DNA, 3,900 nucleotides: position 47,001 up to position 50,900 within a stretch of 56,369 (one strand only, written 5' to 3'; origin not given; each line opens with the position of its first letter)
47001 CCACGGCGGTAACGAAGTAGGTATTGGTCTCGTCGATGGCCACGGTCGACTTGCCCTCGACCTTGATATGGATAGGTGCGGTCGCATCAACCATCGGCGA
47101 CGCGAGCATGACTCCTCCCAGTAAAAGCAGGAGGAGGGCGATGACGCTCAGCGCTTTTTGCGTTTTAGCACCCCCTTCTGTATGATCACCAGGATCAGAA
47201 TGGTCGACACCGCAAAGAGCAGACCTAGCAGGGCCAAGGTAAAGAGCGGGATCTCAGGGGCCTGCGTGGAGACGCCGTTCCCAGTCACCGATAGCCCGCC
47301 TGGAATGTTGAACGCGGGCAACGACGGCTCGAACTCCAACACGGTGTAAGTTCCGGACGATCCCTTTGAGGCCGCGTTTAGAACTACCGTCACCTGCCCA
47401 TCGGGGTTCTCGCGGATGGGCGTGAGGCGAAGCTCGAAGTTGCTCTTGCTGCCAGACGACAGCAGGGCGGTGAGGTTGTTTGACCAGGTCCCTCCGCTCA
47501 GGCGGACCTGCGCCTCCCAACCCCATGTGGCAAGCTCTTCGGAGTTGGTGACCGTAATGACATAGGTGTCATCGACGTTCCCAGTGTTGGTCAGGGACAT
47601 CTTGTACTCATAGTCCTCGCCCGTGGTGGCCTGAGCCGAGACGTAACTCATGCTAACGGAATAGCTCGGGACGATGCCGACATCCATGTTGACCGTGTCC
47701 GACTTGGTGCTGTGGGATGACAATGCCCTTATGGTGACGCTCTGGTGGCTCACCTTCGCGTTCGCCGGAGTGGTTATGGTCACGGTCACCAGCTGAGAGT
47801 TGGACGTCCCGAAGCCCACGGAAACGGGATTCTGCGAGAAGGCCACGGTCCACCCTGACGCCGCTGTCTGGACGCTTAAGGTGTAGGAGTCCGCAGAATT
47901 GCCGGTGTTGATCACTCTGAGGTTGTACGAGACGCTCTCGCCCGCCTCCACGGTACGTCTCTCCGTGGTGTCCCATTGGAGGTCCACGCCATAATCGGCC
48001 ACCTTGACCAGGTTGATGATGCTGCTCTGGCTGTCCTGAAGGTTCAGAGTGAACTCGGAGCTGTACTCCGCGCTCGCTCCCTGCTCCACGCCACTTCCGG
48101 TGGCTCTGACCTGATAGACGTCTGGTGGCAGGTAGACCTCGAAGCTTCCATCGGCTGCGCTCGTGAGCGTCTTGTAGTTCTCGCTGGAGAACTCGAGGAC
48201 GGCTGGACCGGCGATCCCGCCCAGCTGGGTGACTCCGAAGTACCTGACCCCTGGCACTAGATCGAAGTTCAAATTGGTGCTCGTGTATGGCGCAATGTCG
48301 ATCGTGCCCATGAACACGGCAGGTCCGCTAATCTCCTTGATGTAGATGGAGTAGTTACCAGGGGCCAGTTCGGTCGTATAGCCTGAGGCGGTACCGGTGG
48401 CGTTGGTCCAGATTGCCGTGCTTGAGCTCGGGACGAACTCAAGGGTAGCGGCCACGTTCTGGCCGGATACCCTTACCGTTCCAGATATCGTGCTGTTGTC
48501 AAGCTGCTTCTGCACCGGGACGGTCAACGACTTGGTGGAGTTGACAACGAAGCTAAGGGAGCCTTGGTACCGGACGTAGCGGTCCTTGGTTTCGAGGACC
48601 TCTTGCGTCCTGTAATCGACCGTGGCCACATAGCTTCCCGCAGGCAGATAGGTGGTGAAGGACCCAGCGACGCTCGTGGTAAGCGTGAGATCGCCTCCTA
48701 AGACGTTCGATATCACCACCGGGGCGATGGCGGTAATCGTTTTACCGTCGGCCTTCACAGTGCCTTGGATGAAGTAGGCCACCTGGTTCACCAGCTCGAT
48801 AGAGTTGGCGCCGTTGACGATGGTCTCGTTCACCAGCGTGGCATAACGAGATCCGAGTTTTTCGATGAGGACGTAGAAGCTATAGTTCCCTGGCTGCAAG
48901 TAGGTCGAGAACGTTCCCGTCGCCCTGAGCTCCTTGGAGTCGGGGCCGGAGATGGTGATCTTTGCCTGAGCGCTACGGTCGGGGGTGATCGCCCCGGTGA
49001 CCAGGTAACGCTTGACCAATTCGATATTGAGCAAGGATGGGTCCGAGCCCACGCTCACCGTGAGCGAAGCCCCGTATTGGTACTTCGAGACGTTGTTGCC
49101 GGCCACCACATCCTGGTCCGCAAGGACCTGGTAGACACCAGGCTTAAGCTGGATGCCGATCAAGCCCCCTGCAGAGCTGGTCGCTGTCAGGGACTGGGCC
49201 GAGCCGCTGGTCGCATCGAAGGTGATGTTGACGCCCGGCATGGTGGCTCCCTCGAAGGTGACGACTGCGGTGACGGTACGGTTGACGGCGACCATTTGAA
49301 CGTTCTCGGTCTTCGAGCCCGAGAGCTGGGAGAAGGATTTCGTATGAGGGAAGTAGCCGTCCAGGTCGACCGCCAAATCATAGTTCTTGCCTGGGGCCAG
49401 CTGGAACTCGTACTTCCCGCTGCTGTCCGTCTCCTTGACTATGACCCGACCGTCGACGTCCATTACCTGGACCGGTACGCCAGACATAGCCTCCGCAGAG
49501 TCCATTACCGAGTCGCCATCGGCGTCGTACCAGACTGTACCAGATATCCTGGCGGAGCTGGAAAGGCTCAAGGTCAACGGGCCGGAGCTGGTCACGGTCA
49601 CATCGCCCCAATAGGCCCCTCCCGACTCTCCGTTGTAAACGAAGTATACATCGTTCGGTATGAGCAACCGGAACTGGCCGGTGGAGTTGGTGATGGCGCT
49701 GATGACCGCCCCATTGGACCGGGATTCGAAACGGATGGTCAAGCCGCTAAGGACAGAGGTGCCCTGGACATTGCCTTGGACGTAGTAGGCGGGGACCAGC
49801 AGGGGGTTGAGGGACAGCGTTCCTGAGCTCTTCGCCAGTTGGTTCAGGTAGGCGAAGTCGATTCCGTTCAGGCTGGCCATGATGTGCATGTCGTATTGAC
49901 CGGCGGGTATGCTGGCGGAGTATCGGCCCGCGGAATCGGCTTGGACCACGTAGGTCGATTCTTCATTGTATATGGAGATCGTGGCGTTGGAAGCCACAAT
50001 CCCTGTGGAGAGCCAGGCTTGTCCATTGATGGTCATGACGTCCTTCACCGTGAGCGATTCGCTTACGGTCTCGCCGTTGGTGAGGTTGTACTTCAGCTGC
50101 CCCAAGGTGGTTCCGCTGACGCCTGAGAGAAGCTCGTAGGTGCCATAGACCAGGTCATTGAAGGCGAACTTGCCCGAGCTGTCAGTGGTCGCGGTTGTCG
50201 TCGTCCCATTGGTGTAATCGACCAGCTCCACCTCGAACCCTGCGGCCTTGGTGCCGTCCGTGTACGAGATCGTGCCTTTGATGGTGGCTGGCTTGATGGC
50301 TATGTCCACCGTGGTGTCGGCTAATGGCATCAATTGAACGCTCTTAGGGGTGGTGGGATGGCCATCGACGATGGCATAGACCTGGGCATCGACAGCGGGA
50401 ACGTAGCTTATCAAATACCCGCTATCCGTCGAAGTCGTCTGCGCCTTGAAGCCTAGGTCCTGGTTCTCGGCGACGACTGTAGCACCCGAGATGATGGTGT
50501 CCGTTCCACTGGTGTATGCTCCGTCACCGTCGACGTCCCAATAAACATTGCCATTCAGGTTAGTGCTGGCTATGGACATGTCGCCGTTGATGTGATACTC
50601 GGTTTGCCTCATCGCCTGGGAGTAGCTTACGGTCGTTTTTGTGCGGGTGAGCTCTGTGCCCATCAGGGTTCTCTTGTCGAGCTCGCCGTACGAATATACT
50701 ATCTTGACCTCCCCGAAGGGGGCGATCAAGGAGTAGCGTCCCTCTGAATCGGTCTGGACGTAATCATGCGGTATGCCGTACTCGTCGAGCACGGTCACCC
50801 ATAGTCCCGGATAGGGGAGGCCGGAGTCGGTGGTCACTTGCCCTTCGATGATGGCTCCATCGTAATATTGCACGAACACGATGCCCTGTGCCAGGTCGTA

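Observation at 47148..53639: Giant AglB: STT3 oligosaccharyltransferase fused to a ~1,240-aa Ig-like repeat array and a second, C-terminal membrane anchor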

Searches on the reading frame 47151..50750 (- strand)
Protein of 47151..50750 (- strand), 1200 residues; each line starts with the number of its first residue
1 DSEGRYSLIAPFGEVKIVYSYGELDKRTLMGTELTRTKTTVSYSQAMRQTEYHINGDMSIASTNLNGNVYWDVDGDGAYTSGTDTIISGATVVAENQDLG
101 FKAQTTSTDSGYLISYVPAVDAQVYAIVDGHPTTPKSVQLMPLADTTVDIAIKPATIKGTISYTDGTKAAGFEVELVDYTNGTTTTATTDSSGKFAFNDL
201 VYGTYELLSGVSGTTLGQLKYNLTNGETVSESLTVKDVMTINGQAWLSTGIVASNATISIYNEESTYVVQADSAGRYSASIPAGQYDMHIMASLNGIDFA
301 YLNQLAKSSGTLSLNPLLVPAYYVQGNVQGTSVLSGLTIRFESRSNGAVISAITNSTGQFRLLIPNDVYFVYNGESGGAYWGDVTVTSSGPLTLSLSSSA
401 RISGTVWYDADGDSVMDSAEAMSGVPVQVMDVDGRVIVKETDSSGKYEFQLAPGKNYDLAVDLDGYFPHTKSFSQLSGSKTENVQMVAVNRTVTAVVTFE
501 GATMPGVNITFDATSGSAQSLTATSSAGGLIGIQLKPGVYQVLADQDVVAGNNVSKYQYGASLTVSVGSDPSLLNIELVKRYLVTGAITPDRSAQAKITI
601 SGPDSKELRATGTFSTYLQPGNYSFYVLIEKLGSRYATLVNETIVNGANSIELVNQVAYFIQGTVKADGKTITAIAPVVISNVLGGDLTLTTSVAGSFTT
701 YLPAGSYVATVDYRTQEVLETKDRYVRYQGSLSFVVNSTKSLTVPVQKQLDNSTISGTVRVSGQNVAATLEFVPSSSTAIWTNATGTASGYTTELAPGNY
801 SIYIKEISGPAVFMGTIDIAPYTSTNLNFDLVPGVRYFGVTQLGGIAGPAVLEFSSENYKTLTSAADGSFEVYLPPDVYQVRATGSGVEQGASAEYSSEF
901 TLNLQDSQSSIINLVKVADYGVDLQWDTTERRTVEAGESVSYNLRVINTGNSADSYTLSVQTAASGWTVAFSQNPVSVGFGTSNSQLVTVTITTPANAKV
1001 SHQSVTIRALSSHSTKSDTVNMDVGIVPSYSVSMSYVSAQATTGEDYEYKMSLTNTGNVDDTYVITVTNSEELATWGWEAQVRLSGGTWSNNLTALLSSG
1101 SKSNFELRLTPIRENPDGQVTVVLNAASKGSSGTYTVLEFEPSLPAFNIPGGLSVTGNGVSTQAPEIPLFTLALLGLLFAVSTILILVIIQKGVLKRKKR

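Call 52: search_solved_structures(query=A3, max_evalue=1)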
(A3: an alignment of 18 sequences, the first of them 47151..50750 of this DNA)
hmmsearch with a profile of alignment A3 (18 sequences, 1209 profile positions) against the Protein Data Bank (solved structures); distinct sequences matched with E-value up to 1: 13.
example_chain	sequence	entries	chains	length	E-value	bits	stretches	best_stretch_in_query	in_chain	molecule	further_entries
9c7v_B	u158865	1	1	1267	5.2e-23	83.7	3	179-271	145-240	BOS complex subunit NOMO2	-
10ps_A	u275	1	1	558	4.8e-12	47.4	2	411-481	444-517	Serine-aspartate repeat-containing protein D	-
3irp_X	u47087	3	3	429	5.7e-06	27.2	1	413-482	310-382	Uro-adherence factor A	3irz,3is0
3is1_X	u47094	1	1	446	5.7e-06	27.2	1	413-482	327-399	Uro-adherence factor A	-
9c7u_B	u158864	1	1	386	3.2e-05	24.7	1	157-307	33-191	BOS complex subunit NOMO2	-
3phs_A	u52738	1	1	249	0.00079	20.1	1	195-246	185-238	Cell wall surface anchor family protein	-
4wi0_B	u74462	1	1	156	0.014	16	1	188-240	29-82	Cellulosomal scaffoldin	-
3qec_A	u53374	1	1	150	0.039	14.5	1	192-245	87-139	Putative carbohydrate binding protein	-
1xpn_A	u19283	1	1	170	0.053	14.1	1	192-245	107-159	hypothetical protein PA1324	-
9e7m_Ta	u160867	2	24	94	0.13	12.8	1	247-296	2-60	Tail fiber protein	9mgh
6hif_Y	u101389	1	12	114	0.18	12.3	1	161-242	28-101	hdh assembly factor Kustc1130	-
1h8l_A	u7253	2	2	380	0.5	10.9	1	431-483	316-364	CARBOXYPEPTIDASE GP180 RESIDUES 503-882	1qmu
5aq0_A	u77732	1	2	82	0.74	10.3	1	431-482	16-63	CARBOXYPEPTIDASE D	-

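Call 62: search_solved_structures(query=A3, max_evalue=1e-15, show_alignments=1)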
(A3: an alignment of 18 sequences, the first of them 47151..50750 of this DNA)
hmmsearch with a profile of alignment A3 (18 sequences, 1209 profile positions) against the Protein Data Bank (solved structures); distinct sequences matched with E-value up to 1e-15: 1.
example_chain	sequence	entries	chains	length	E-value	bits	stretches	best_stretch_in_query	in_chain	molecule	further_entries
9c7v_B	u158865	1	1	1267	5.2e-23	83.7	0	179-271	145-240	BOS complex subunit NOMO2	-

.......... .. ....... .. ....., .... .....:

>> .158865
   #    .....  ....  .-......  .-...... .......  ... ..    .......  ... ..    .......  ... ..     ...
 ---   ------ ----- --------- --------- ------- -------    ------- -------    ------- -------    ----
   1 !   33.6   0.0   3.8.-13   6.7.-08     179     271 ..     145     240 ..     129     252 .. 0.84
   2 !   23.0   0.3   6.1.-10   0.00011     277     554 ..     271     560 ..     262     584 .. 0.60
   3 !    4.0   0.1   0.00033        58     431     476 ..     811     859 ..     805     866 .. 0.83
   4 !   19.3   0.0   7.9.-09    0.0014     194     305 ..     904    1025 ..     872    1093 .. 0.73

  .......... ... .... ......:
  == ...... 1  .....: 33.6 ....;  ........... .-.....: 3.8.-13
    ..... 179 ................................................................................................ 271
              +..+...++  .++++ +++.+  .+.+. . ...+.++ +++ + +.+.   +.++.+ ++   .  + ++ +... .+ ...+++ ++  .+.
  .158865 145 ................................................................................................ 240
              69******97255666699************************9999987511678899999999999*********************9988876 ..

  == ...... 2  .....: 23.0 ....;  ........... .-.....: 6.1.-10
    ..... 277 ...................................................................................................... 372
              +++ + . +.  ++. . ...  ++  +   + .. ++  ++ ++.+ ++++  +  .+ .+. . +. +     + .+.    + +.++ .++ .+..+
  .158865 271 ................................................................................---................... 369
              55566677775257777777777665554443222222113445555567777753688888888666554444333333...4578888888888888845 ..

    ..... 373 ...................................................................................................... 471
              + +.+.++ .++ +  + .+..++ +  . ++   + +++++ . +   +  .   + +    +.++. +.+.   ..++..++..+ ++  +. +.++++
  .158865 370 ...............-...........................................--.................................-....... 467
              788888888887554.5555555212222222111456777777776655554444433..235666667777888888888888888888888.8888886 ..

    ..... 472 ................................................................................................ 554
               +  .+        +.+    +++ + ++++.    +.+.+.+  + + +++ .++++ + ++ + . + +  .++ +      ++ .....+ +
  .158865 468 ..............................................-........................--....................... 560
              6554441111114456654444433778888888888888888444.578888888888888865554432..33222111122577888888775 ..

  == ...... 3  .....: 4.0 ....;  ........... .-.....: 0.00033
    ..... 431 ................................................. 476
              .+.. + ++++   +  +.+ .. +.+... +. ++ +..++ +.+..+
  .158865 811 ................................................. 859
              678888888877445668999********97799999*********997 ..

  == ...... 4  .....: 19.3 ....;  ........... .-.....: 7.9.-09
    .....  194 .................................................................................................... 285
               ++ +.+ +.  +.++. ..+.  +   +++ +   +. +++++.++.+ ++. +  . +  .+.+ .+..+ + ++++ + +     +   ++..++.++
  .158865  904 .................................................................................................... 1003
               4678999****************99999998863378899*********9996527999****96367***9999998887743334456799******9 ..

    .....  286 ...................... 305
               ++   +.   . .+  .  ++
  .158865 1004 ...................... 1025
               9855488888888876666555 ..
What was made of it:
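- On NOMO (BOS complex subunit) family: The PDB profile hit of E 5e-23 reflects many clan-level domain matches (calls 52, 62).
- Closest known: Eukaryotic NOMO. Same: It is the best PDB sequence hit of the extension profile (E 5e-23), collinear over about 4-5 domains (calls 52, 62).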

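Call 70: predict_structure(alignment_id=A3)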
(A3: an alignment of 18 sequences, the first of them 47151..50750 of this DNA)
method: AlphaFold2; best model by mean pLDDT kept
length: 1200 residues; sequences in the alignment: 18
mean_pLDDT: 85.1   pTM: 0.41
mean pLDDT of the five models: 85.1, 83.8, 83.6, 83.2, 82.3
residues with pLDDT >= 90: 541; 70-90: 560; 50-70: 50; < 50: 49
segments of 3 or more residues with pLDDT < 50: 1146-1173, 1178-1180, 1188-1200
pLDDT, mean of each block of 10 residues (from residue 1): 60 77 72 77 75 60 86 85 87 86 89 86 91 89 83 93 83 90 89 90 90 84 89 87 90 90 81 88 88 88 83 89 88 78 89 86 92 83 90 88 91 82 89 87 87 91 90 89 92 90 89 85 89 90 89 89 86 87 90 86 88 89 92 88 88 92 89 88 86 89 93 81 79 91 89 88 90 84 88 88 90 89 84 93 91 87 91 93 90 90 91 92 89 89 93 93 86 92 91 89 90 90 90 86 79 92 92 89 85 89 91 81 91 89 55 31 35 47 50 37
secondary structure, 60 per line:
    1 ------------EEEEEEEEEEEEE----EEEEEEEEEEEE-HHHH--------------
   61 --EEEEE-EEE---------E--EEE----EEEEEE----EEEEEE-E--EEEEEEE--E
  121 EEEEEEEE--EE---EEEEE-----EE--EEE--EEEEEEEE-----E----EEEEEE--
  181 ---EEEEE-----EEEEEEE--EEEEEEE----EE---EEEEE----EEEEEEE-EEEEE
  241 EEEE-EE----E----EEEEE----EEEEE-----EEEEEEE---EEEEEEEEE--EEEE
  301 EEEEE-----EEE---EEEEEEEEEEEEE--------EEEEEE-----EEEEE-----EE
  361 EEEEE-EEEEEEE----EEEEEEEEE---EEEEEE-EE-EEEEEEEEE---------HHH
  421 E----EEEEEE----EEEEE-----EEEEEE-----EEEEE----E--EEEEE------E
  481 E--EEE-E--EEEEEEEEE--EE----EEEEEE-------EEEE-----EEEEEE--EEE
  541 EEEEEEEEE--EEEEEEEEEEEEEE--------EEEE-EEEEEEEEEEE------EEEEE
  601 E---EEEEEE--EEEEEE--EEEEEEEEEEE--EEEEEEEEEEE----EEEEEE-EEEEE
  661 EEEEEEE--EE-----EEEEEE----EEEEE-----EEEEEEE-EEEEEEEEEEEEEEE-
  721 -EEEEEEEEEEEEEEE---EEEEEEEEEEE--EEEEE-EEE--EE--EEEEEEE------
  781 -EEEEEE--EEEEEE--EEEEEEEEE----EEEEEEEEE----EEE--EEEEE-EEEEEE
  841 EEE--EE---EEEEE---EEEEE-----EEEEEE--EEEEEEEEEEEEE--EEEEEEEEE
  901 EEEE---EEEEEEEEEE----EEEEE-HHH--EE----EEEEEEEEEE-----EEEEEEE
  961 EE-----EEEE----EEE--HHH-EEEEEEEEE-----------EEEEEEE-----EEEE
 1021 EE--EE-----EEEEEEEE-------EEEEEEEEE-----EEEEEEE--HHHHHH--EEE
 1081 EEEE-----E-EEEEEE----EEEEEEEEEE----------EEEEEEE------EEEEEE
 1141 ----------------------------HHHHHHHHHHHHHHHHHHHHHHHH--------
elements in order (helices of 4 or more, strands of 3 or more residues): E13-25 E30-41 H43-46 E63-67 E69-71 E84-86 E91-96 E101-106 E111-117 E120-128 E136-140 E150-152 E155-162 E173-178 E184-188 E194-200 E203-209 E219-223 E228-234 E236-244 E257-261 E266-270 E276-282 E286-294 E297-305 E311-313 E317-329 E338-343 E349-353 E359-365 E367-373 E378-386 E390-395 E400-408 E426-431 E436-440 E446-451 E457-461 E469-473 E484-486 E491-499 E508-513 E521-524 E530-535 E538-549 E552-565 E574-577 E579-589 E596-601 E605-610 E613-618 E621-631 E634-644 E649-654 E656-667 E677-682 E687-691 E697-703 E705-719 E722-736 E740-750 E753-757 E759-761 E768-774 E782-787 E790-795 E798-806 E811-819 E824-826 E829-833 E835-843 E851-855 E859-863 E869-874 E877-889 E892-904 E908-917 E922-926 E939-948 E954-962 E968-971 E976-978 E985-993 E1005-1011 E1017-1022 E1032-1039 E1047-1055 E1061-1067 H1070-1075 E1078-1084 E1092-1097 E1102-1111 E1122-1128 E1135-1140 H1169-1192
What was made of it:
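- AF2 gives no defined arrangement between domains (pTM 0.41, call 70), so 'arch' versus 'rod' is undecided.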

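Call 74: fold_search(model_id=the predicted structure, library=pdb)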
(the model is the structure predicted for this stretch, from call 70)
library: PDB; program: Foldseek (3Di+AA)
matches with E <= 10: 1874; with E <= 0.001: 186
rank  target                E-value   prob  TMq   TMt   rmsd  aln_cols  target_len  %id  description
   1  5a42                  2.0e-13  1.00  0.09  0.07  44.5      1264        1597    8  Cryo-EM single particle 3D reconstruction of the native conformation of E. coli alpha-2-macroglobulin (ECAM) (released 2015-07-29)
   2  9ijj_4G               2.8e-13  1.00  0.09  0.04  114.0      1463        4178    8  In situ structure of the central apparatus in mouse sperm axoneme. (released 2025-06-04)
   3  9ijj_h                3.2e-13  1.00  0.07  0.06  59.4      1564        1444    7  In situ structure of the central apparatus in mouse sperm axoneme. (released 2025-06-04)
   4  9ijj_O                8.8e-13  1.00  0.10  0.10  113.5      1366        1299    8  In situ structure of the central apparatus in mouse sperm axoneme. (released 2025-06-04)
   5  7r5k_10               8.8e-13  1.00  0.07  0.05  86.0      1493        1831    9  Human nuclear pore complex (constricted) (released 2022-06-22)
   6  9ijj_4H               9.6e-13  1.00  0.10  0.04  128.3      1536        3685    7  In situ structure of the central apparatus in mouse sperm axoneme. (released 2025-06-04)
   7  7sqc_O0               2.2e-12  1.00  0.10  0.10  67.4      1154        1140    9  Ciliary C1 central pair apparatus isolated from Chlamydomonas reinhardtii (released 2022-04-13)
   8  6fwv_A                6.4e-12  1.00  0.12  0.23  34.7       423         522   13  The Bacillus anthracis TIE protein (released 2018-08-08)
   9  6tav_C                7.0e-12  1.00  0.09  0.08  42.9      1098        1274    9  Crystal structure of endopeptidase-induced alpha2-macroglobulin (released 2021-05-12)
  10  6fwv_B                1.1e-11  1.00  0.12  0.23  33.9       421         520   14  The Bacillus anthracis TIE protein (released 2018-08-08)
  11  7q60                  2.0e-11  1.00  0.08  0.08  37.0      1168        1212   10  Structure of TEV cleaved A2ML1 (A2ML1-TE) (released 2022-04-20)
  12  9fx2                  2.1e-11  1.00  0.09  0.10  29.1       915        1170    9  Structure of methylamine activated CD109 (released 2025-03-19)
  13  7q1y_A                2.3e-11  1.00  0.09  0.08  36.1      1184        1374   10  X-ray structure of human A2ML1 (released 2022-04-20)
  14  7q5z                  5.9e-11  1.00  0.10  0.09  35.3      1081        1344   10  Cryo-EM structure of native human A2ML1 (released 2022-04-20)
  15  7q62_B                6.1e-11  1.00  0.08  0.11  35.5      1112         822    9  Structure of TEV cleaved A2ML1 dimer (A2ML1-TT dimer) (released 2022-04-20)
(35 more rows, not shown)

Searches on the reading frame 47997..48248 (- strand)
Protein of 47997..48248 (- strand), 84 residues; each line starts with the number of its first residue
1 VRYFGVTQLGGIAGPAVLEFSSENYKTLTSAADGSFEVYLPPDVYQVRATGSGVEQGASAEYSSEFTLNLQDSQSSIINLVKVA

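Call 90: search_protein_families(library=pfam, proteins=[window:47997-48248:-], max_evalue=0.05)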
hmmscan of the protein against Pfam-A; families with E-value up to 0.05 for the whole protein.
window:47997-48248:- (84 aa): 2 families
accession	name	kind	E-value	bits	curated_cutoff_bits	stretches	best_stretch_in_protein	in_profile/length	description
PF13620.12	CarboxypepD_reg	-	0.00054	20.7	32.3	1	24-59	28-64/82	Carboxypeptidase regulatory-like domain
PF22780.1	HI0933_like_1st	-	0.012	15.9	27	1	11-45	49-83/165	HI0933-like protein barrel and H2TH domain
